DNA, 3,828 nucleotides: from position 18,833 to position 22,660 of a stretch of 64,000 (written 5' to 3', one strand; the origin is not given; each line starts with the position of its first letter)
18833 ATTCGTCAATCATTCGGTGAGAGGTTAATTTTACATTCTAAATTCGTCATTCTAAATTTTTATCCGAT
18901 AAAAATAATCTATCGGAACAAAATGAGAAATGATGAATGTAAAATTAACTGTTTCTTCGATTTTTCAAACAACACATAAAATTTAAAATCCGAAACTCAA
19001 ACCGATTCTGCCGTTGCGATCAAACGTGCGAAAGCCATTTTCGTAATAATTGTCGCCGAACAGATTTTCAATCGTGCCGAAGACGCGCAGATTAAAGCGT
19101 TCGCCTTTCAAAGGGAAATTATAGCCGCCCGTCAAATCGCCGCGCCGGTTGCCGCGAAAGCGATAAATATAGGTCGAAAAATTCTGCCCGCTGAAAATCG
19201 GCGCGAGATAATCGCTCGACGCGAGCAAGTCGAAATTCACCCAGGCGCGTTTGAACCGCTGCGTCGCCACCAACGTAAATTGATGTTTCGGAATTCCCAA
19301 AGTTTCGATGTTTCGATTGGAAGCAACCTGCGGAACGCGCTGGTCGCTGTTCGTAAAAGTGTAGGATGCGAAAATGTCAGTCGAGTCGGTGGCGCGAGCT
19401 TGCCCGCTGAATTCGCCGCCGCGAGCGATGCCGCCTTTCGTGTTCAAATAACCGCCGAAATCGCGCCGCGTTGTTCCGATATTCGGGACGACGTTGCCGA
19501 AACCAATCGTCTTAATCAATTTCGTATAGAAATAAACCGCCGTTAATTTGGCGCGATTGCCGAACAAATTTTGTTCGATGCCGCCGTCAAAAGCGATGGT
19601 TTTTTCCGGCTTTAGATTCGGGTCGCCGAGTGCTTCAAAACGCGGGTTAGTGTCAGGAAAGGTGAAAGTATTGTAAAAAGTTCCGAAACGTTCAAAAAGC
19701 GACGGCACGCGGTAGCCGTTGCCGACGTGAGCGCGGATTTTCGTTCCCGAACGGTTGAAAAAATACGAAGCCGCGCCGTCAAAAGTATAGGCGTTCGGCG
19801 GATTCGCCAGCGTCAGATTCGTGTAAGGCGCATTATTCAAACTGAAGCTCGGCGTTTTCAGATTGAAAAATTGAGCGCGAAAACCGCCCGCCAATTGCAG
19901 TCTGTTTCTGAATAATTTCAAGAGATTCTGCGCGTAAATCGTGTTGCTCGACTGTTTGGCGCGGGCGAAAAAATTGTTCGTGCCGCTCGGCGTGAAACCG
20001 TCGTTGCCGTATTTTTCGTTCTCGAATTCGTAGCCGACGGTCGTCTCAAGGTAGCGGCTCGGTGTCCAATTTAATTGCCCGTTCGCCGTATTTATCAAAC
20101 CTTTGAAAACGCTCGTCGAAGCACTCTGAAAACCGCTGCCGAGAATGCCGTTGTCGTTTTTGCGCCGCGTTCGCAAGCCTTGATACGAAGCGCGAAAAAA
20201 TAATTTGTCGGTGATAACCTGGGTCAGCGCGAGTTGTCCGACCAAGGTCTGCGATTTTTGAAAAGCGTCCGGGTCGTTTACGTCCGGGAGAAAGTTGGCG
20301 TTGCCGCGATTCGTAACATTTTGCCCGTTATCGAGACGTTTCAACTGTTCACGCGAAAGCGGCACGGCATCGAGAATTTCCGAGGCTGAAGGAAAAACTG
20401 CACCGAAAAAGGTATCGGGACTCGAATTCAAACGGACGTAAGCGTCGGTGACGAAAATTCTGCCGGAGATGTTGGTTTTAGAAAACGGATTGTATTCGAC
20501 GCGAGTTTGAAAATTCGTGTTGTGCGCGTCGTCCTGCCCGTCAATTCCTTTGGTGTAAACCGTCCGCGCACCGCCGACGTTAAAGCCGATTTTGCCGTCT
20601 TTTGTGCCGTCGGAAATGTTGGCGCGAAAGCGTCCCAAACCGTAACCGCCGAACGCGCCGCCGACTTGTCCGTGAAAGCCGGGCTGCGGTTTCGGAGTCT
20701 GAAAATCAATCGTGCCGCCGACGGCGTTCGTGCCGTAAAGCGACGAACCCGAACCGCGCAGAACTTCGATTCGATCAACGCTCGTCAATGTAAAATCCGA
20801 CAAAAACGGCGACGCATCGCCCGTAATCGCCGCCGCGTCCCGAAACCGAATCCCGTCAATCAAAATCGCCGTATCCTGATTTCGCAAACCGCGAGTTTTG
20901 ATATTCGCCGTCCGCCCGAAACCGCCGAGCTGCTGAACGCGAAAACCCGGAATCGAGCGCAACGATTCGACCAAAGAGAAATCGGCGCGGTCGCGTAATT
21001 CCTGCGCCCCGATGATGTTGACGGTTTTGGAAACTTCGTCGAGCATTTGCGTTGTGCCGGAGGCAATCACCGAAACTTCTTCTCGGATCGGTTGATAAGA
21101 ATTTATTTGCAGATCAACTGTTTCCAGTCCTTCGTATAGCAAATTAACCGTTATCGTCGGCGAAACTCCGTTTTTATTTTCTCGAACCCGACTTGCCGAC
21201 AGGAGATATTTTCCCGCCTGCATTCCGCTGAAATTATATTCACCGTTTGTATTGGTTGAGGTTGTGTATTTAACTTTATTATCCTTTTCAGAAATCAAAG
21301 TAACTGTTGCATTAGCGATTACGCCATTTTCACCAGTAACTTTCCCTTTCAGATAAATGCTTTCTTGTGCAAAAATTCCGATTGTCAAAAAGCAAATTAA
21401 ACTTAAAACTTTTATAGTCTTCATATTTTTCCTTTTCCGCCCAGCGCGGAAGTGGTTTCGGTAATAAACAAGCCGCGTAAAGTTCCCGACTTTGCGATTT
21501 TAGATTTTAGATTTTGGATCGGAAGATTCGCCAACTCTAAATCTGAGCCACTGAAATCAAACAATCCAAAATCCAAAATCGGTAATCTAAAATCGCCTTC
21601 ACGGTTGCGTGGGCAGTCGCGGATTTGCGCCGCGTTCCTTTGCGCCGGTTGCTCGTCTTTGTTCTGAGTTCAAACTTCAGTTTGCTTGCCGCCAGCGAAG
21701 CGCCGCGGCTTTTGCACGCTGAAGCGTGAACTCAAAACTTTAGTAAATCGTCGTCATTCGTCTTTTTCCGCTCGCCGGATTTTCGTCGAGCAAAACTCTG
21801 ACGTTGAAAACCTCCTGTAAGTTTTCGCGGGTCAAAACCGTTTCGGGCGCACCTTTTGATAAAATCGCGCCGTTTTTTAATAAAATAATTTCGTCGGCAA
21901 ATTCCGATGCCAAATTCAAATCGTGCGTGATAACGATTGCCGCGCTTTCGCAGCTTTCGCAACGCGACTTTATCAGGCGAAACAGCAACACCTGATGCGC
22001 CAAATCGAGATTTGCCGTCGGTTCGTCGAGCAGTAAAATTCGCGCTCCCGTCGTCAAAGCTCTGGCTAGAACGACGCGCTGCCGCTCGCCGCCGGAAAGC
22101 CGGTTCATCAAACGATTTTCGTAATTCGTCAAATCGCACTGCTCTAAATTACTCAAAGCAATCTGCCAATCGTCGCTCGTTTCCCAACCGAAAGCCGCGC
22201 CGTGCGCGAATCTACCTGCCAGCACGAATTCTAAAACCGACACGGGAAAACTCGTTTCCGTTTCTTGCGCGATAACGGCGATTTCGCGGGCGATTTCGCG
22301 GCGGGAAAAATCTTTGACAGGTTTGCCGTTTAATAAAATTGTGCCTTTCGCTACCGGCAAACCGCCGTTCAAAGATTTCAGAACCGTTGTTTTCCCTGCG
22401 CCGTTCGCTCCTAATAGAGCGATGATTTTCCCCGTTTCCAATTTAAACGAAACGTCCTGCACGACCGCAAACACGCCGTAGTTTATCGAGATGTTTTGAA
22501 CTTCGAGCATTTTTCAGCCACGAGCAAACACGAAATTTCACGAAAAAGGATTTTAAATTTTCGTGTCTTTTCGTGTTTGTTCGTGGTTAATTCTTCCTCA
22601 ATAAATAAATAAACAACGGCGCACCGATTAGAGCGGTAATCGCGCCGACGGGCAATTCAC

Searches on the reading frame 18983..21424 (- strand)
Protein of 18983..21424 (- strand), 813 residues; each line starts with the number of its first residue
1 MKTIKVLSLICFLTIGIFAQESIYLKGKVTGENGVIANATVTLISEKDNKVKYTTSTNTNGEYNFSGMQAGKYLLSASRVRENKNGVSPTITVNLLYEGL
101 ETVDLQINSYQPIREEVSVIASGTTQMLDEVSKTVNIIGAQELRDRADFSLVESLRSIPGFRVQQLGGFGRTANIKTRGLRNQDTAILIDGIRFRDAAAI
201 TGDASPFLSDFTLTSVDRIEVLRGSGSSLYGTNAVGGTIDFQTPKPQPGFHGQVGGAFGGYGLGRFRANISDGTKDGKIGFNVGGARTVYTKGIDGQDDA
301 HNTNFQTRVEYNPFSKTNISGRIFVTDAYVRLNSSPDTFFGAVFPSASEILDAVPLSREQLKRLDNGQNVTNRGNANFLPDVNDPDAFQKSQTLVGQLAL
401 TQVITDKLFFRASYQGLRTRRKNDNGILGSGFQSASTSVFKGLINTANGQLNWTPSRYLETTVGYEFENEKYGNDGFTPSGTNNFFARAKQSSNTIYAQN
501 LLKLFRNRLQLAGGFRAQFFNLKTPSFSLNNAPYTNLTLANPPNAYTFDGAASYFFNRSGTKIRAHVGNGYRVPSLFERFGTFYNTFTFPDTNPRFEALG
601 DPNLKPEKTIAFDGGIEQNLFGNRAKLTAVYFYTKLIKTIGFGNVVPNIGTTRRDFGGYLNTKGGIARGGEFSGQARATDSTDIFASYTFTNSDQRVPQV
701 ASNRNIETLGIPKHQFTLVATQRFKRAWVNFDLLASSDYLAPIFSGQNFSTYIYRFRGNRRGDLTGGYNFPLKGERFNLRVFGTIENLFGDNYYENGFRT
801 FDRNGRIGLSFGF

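Call 46: search_protein_families(library=pfam, proteins=[window:18983-21424:-], max_evalue=0.001)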
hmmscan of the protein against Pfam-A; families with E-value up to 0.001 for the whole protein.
window:18983-21424:- (813 aa): 5 families
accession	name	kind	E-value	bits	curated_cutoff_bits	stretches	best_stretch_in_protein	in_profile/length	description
PF00593.30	TonB_dep_Rec_b-barrel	-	1.6e-22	81.4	27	1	312-788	3-436/436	TonB dependent receptor-like, beta-barrel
PF07715.20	Plug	-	2.9e-21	76.4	23.9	1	130-238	4-107/107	TonB-dependent Receptor Plug Domain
PF13620.12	CarboxypepD_reg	-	1.4e-10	41.8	32.3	1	25-80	2-57/82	Carboxypeptidase regulatory-like domain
PF17210.9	SdrD_B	-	8.5e-07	29.6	29.7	1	31-79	20-66/112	SdrD B-like domain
PF17802.7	SpaA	-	4.3e-05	24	23.1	1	28-76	7-57/91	Prealbumin-like fold domain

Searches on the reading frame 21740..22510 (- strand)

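Call 46: search_protein_families(library=pfam, proteins=[window:21740-22510:-], max_evalue=0.001)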
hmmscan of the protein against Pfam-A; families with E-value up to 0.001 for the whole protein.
window:21740-22510:- (256 aa): 5 families
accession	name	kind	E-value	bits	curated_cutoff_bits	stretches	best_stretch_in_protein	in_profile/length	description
PF00005.33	ABC_tran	-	2.5e-33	116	25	1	18-166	2-137/137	ABC transporter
PF13304.12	AAA_21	-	2.1e-07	31.8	27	0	29-48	1-20/304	AAA domain, putative AbiEii toxin, Type IV TA system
PF02463.25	SMC_N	-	5.6e-07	29.6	40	1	28-207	25-207/220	RecF/RecN/SMC N terminal domain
PF13401.12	AAA_22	-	0.00042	21.1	27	1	26-85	4-62/130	AAA domain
PF13476.12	AAA_23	-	0.00074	20.6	27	0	10-50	6-42/201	AAA domain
